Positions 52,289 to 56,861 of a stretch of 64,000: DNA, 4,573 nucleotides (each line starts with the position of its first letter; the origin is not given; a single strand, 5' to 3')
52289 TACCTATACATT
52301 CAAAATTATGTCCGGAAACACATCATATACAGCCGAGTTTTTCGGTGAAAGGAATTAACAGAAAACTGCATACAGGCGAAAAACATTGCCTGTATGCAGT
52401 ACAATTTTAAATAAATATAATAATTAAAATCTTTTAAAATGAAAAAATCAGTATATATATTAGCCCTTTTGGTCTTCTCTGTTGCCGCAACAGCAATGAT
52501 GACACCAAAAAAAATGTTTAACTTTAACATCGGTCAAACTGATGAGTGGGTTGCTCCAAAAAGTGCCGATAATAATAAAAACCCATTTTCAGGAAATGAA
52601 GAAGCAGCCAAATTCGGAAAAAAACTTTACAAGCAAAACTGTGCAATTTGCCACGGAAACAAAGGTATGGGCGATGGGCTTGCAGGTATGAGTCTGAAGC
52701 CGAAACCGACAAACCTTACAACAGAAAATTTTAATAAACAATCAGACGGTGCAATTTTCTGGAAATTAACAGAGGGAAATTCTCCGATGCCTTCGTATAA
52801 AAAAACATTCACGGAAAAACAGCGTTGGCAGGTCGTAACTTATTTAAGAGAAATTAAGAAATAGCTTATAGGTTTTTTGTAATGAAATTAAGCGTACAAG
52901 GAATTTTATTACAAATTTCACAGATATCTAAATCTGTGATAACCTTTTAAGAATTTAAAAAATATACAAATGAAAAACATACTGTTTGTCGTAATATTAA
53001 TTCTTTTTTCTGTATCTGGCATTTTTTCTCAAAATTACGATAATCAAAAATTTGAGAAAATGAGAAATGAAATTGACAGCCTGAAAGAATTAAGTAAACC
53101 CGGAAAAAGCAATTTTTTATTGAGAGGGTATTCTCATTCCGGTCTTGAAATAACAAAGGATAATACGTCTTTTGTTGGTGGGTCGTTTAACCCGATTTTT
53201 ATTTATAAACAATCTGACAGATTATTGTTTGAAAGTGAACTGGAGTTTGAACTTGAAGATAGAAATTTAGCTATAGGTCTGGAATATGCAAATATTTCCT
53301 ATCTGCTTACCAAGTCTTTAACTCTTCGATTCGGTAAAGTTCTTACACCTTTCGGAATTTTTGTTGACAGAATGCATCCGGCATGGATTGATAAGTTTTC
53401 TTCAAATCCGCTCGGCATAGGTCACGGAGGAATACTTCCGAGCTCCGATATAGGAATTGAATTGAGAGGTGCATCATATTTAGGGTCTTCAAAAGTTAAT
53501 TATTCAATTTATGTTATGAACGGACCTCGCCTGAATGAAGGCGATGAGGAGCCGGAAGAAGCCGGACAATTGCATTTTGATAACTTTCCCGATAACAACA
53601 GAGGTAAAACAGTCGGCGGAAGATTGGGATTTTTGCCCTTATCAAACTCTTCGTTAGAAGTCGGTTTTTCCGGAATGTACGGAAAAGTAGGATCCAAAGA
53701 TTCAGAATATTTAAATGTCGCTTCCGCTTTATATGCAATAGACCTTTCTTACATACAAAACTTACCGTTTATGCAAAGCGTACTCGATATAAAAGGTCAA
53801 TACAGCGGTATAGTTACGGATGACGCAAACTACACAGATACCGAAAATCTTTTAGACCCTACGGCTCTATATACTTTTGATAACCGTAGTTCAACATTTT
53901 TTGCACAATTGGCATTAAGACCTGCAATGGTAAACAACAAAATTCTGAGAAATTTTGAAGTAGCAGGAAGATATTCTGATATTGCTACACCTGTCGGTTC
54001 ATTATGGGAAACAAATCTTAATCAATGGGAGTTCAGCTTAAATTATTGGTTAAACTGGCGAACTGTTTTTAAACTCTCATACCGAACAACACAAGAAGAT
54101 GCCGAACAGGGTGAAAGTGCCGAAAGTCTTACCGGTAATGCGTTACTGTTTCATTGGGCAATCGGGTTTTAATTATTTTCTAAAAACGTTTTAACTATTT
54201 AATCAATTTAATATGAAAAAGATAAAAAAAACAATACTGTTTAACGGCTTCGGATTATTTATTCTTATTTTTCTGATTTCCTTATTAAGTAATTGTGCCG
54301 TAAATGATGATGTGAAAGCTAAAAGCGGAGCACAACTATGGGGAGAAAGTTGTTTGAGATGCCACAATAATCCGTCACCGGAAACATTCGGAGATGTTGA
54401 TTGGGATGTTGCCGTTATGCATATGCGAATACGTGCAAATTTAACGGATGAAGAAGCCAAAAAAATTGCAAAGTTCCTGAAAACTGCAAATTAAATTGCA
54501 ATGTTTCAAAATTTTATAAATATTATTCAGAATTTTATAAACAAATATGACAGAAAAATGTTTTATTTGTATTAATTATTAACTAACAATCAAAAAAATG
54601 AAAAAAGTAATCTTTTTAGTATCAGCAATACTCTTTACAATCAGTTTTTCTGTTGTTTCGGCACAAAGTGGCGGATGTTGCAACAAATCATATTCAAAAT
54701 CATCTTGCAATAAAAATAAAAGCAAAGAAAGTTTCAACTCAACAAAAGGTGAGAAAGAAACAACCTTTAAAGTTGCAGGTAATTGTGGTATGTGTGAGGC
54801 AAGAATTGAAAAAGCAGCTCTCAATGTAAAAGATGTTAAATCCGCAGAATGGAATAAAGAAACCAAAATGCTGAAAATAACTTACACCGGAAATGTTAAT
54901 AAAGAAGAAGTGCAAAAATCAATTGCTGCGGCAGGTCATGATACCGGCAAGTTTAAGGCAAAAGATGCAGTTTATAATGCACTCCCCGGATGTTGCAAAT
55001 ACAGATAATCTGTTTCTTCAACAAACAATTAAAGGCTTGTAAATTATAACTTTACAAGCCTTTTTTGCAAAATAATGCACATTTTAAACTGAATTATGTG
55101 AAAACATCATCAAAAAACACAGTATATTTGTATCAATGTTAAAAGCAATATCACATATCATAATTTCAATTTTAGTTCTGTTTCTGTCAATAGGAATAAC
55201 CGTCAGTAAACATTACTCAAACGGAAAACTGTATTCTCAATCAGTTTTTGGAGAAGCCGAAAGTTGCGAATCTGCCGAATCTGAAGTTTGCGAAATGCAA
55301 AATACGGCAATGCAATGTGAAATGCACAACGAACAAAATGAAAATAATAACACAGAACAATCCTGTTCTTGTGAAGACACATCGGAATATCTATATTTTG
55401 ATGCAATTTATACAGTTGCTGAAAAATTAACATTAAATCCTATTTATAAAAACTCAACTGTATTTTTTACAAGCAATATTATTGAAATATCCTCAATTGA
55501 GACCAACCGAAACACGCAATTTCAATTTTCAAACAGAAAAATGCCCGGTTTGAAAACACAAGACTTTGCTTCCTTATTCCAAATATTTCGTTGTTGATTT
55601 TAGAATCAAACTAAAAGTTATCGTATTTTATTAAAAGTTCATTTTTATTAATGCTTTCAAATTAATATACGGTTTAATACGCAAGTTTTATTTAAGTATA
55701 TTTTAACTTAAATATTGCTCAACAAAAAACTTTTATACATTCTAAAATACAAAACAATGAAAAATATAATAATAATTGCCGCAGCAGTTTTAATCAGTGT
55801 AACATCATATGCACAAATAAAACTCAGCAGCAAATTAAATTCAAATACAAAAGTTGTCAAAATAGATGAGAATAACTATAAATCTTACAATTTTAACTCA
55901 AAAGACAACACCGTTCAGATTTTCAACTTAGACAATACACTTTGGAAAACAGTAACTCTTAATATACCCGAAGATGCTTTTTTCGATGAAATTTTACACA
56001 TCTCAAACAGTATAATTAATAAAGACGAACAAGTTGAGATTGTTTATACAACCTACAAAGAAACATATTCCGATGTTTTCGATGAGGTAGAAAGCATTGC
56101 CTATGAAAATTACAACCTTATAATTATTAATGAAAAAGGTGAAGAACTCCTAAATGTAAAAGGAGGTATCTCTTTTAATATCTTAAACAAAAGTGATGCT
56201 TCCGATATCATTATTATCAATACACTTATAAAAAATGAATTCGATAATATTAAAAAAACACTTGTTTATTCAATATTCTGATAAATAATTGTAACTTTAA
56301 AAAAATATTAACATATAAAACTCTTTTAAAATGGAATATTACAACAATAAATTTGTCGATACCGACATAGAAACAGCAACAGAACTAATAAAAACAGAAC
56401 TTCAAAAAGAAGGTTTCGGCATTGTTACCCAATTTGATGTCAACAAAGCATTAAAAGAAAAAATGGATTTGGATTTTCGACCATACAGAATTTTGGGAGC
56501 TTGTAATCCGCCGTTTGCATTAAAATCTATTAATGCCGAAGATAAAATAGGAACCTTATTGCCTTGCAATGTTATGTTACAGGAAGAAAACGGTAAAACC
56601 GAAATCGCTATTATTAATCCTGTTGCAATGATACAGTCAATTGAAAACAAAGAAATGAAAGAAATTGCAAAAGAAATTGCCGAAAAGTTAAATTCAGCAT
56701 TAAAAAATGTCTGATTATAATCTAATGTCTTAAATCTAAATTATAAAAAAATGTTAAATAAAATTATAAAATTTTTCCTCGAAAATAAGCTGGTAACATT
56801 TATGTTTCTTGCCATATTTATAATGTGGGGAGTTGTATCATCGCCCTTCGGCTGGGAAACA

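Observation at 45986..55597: Three paralogous small Cys-rich membrane proteins each head a transcription unit of the metal island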

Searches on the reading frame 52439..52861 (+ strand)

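Call 9: search_protein_families(library=pfam, proteins=[window:52439-52861:+], max_evalue=0.001)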
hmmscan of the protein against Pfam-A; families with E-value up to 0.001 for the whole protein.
window:52439-52861:+ (141 aa): 2 families
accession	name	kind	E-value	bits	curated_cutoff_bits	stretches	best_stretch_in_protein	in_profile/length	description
PF13442.11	Cytochrome_CBB3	-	1.7e-14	54.3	27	1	56-136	2-68/68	Cytochrome C oxidase, cbb3-type, subunit III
PF00034.26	Cytochrom_C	-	2.2e-12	48.6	21.3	1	60-139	4-89/90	Cytochrome c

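Call 51: search_protein_families(library=ncbifam, proteins=[window:52439-52861:+], max_evalue=0.001)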
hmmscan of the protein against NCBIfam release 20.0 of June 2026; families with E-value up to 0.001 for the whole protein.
window:52439-52861:+ (141 aa): 10 families
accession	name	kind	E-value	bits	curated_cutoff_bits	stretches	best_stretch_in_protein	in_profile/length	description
NF011054.0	PRK14486.1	equivalog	2.3e-13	50.3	447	1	44-140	202-291/294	putative bifunctional cbb3-type cytochrome c oxidase subunit II/cytochrome c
TIGR04494.1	c550_PedF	equivalog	1.2e-11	44.7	122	1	45-138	38-129/133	cytochrome c-550 PedF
NF033864.1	cytochrome579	equivalog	1.4e-09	37.9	280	1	43-138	35-138/179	cytochrome 579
NF045930.1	Cytc6PetJCyano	equivalog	4.3e-09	36.3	135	1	57-136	28-102/110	cytochrome c6 PetJ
NF050122.1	bc1_QcrC_actin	exception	5e-08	32.5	200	1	50-140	129-212/253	cytochrome bc1 complex diheme cytochrome c subunit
TIGR00782.1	ccoP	equivalog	1.5e-07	31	179.95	1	51-136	197-278/285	cytochrome-c oxidase, cbb3-type subunit III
NF045773.1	cytochro_C550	exception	2.5e-05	24.2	125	1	44-135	38-115/118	cytochrome c550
TIGR03872.1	cytochrome_MoxG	equivalog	3.3e-05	24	147.8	1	43-140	30-122/133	cytochrome c(L), periplasmic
NF045774.1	cytochro_C551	exception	8.9e-05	22.4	118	1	44-138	26-108/110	cytochrome c551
NF040606.1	CytoC_perox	subfamily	0.00063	19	150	0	53-75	294-316/524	di-heme-cytochrome C peroxidase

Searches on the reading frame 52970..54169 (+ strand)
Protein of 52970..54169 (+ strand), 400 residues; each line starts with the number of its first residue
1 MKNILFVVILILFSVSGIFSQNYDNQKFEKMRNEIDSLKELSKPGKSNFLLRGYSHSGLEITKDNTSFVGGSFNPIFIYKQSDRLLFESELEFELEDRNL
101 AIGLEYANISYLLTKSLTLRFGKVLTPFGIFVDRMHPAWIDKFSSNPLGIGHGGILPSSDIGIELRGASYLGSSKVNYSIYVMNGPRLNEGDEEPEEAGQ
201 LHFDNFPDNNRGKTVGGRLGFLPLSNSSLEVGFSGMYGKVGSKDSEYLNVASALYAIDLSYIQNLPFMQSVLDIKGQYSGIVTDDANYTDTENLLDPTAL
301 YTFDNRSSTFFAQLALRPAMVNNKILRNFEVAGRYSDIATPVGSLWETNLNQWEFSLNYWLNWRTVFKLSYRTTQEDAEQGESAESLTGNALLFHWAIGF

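Call 9: search_protein_families(library=pfam, proteins=[window:52970-54169:+], max_evalue=0.001)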
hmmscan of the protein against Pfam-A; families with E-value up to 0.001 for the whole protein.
window:52970-54169:+ (400 aa): 0 families

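Call 51: search_protein_families(library=ncbifam, proteins=[window:52970-54169:+], max_evalue=0.001)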
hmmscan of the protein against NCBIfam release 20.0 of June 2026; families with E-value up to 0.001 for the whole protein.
window:52970-54169:+ (400 aa): 0 families

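Call 60: search_protein_families(library=pfam, proteins=[window:52970-54169:+], max_evalue=10)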
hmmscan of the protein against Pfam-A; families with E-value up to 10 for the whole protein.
window:52970-54169:+ (400 aa): 4 families
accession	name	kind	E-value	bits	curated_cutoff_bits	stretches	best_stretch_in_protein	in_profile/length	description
PF07642.17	BBP2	-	0.0064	16.2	26.2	1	168-260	141-205/339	Putative beta-barrel porin-2, OmpL-like. bbp2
PF07396.17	Porin_O_P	-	0.056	13.1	20.9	1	101-130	66-94/370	Phosphate-selective porin O and P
PF20448.3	DUF6705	-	0.23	11.7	24.4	1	1-37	1-36/188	Family of unknown function (DUF6705)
PF06028.17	DUF915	-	0.23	11.2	22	1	250-294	115-159/255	Alpha/beta hydrolase of unknown function (DUF915)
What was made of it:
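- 51840..54494 (+): His-rich lipoprotein-like protein, cytochrome c, 400-aa porin-like protein and small cytochrome c: the run behind p2. Only weak BBP2/Porin_O_P hints support the porin-like call (call 60).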

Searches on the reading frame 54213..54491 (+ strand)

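Call 9: search_protein_families(library=pfam, proteins=[window:54213-54491:+], max_evalue=0.001)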
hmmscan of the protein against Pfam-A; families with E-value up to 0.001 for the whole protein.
window:54213-54491:+ (93 aa): 2 families
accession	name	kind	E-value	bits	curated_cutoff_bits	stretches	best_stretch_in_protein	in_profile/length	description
PF13442.11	Cytochrome_CBB3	-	2.7e-05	24.8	27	1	36-89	3-68/68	Cytochrome C oxidase, cbb3-type, subunit III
PF00034.26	Cytochrom_C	-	0.00068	21.3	21.3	0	61-92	56-89/90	Cytochrome c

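Call 51: search_protein_families(library=ncbifam, proteins=[window:54213-54491:+], max_evalue=0.001)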
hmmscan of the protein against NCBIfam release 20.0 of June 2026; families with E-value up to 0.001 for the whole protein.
window:54213-54491:+ (93 aa): 2 families
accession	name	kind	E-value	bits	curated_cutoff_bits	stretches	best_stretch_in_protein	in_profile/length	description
TIGR02162.1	torC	equivalog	0.00021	20.7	478.2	1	32-91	316-377/387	pentaheme c-type cytochrome TorC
NF052246.1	SorB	equivalog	0.00034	20.6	93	1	33-91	14-78/80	SorB family sulfite dehydrogenase c-type cytochrome subunit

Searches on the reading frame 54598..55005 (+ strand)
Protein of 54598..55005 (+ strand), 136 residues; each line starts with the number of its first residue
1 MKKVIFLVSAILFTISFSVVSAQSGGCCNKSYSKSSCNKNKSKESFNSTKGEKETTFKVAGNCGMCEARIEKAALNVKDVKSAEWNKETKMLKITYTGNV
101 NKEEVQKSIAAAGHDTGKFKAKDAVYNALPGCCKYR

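Call 9: search_protein_families(library=pfam, proteins=[window:54598-55005:+], max_evalue=0.001)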
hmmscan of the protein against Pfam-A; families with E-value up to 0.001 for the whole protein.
window:54598-55005:+ (136 aa): 1 family
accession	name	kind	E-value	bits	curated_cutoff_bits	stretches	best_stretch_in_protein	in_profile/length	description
PF00403.32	HMA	-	1.9e-07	31.8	24.8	1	62-115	8-62/62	Heavy-metal-associated domain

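Call 51: search_protein_families(library=ncbifam, proteins=[window:54598-55005:+], max_evalue=0.001)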
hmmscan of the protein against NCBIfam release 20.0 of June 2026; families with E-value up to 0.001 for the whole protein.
window:54598-55005:+ (136 aa): 4 families
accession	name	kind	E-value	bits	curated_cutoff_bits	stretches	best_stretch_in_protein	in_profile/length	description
NF008262.1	PRK11033.1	equivalog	1.2e-05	24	1005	1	20-124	12-112/731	zinc/cadmium/mercury/lead-transporting ATPase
NF047957.1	CopZ_AFE_1862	equivalog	0.0001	22.6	85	1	57-115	3-60/62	CopZ family metallochaperone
NF033795.1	chaper_CopZ_Bs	exception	0.00021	21.4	91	1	55-115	2-64/66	copper chaperone CopZ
NF033556.1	MerTP_fusion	equivalog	0.00031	20.4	180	1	31-114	98-183/186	mercuric transport protein MerTP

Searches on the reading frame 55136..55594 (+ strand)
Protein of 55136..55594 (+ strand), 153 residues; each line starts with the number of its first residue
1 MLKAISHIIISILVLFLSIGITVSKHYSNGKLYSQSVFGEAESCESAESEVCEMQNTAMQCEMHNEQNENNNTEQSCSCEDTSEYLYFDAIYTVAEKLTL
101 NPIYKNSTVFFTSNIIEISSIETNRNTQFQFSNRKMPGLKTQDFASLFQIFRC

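Call 3: search_protein_families(library=pfam, proteins=[window:55136-55594:+], max_evalue=1)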
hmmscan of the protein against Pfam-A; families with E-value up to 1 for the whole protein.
window:55136-55594:+ (153 aa): 0 families

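Call 4: search_protein_families(library=ncbifam, proteins=[window:55136-55594:+], max_evalue=1)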
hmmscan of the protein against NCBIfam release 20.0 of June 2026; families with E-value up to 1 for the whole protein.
window:55136-55594:+ (153 aa): 3 families
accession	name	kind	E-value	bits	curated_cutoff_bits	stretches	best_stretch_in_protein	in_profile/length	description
NF047658.1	HYC_CC_PP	subfamily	2.5e-08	34.4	28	1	6-75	4-74/131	HYC_CC_PP family protein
NF011804.0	PRK15273.1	equivalog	0.062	11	1371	1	64-123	222-278/899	fimbrial biogenesis outer membrane usher protein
NF033232.1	small_YtzI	equivalog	0.11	11.9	33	1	8-28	9-28/41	YtzI protein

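Call 12: find_homologous_proteins(query=window:55136-55594:+, max_evalue=0.001)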
Query window:55136-55594:+ (153 aa): 11 proteins with E <= 0.001 among 19 candidates.
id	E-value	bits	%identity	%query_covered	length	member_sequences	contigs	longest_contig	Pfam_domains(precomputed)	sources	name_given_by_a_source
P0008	2.0e-93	328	100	100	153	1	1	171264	-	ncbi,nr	ncbi:MAG: hypothetical protein L3J35_01320 [Bacteroidales bacterium]|nr:hypothetical protein [Bacter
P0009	1.7e-40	156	54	100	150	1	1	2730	-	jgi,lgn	-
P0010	5.6e-38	148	49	100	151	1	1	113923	-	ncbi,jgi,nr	ncbi:MAG: hypothetical protein GXO80_09345 [Chlorobi bacterium]|nr:hypothetical protein [Chlorobiota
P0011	2.9e-37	146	48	100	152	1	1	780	-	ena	-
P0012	4.9e-36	142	46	100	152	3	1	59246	-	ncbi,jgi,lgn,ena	-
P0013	1.4e-35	140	47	100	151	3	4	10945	-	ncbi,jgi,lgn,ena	-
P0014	2.4e-35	140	48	100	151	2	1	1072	PF26622.1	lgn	-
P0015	2.0e-34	137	48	100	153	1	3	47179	-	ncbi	-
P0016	2.2e-32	130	44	100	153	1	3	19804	-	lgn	-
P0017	4.7e-32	129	44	100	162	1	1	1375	-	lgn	-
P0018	9.6e-32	128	44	100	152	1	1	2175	PF26622.1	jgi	-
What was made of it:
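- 55136..55597 (+): p3, HYC_CC_PP family protein (HYS; scattered C/E/M/H segment; CSC; no PP; TGA stop); identical to NCBI L3J35_01320. NF047658 34.4 bits (call 4); P0008 is 100% identical (call 12).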

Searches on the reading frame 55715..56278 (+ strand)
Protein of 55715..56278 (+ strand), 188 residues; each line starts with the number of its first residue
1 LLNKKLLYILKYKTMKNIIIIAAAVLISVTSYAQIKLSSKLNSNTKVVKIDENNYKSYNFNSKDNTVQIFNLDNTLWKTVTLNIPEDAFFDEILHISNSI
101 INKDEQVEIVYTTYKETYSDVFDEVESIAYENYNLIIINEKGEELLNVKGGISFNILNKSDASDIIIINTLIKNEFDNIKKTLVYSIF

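Call 9: search_protein_families(library=pfam, proteins=[window:55715-56278:+], max_evalue=0.001)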
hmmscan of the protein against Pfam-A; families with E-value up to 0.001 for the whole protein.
window:55715-56278:+ (188 aa): 0 families

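Call 51: search_protein_families(library=ncbifam, proteins=[window:55715-56278:+], max_evalue=0.001)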
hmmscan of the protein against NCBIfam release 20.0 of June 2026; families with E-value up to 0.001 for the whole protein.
window:55715-56278:+ (188 aa): 0 families

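Call 60: search_protein_families(library=pfam, proteins=[window:55715-56278:+], max_evalue=10)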
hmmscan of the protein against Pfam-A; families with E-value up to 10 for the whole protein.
window:55715-56278:+ (188 aa): 3 families
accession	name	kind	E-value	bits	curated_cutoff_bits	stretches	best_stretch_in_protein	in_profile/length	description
PF07009.16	NusG_II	-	0.12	12.9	29.6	1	20-69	1-49/107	NusG domain II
PF23619.1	Ig_VWA7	-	0.17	12.6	27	1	42-90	27-74/104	VWA7 Ig-like domain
PF20597.4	pAdhesive_15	-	3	8.1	23.8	1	36-87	114-171/254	Putative Ice-binding-like adhesive domain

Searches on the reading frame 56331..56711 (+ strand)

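Call 9: search_protein_families(library=pfam, proteins=[window:56331-56711:+], max_evalue=0.001)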
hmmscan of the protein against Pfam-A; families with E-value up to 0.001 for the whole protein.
window:56331-56711:+ (127 aa): 1 family
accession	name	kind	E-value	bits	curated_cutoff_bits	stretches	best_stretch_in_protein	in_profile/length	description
PF03625.19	DUF302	-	9.5e-24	83.5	23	1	35-97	1-63/63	Domain of unknown function DUF302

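Call 51: search_protein_families(library=ncbifam, proteins=[window:56331-56711:+], max_evalue=0.001)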
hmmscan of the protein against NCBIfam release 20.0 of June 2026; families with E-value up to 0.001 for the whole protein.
window:56331-56711:+ (127 aa): 0 families
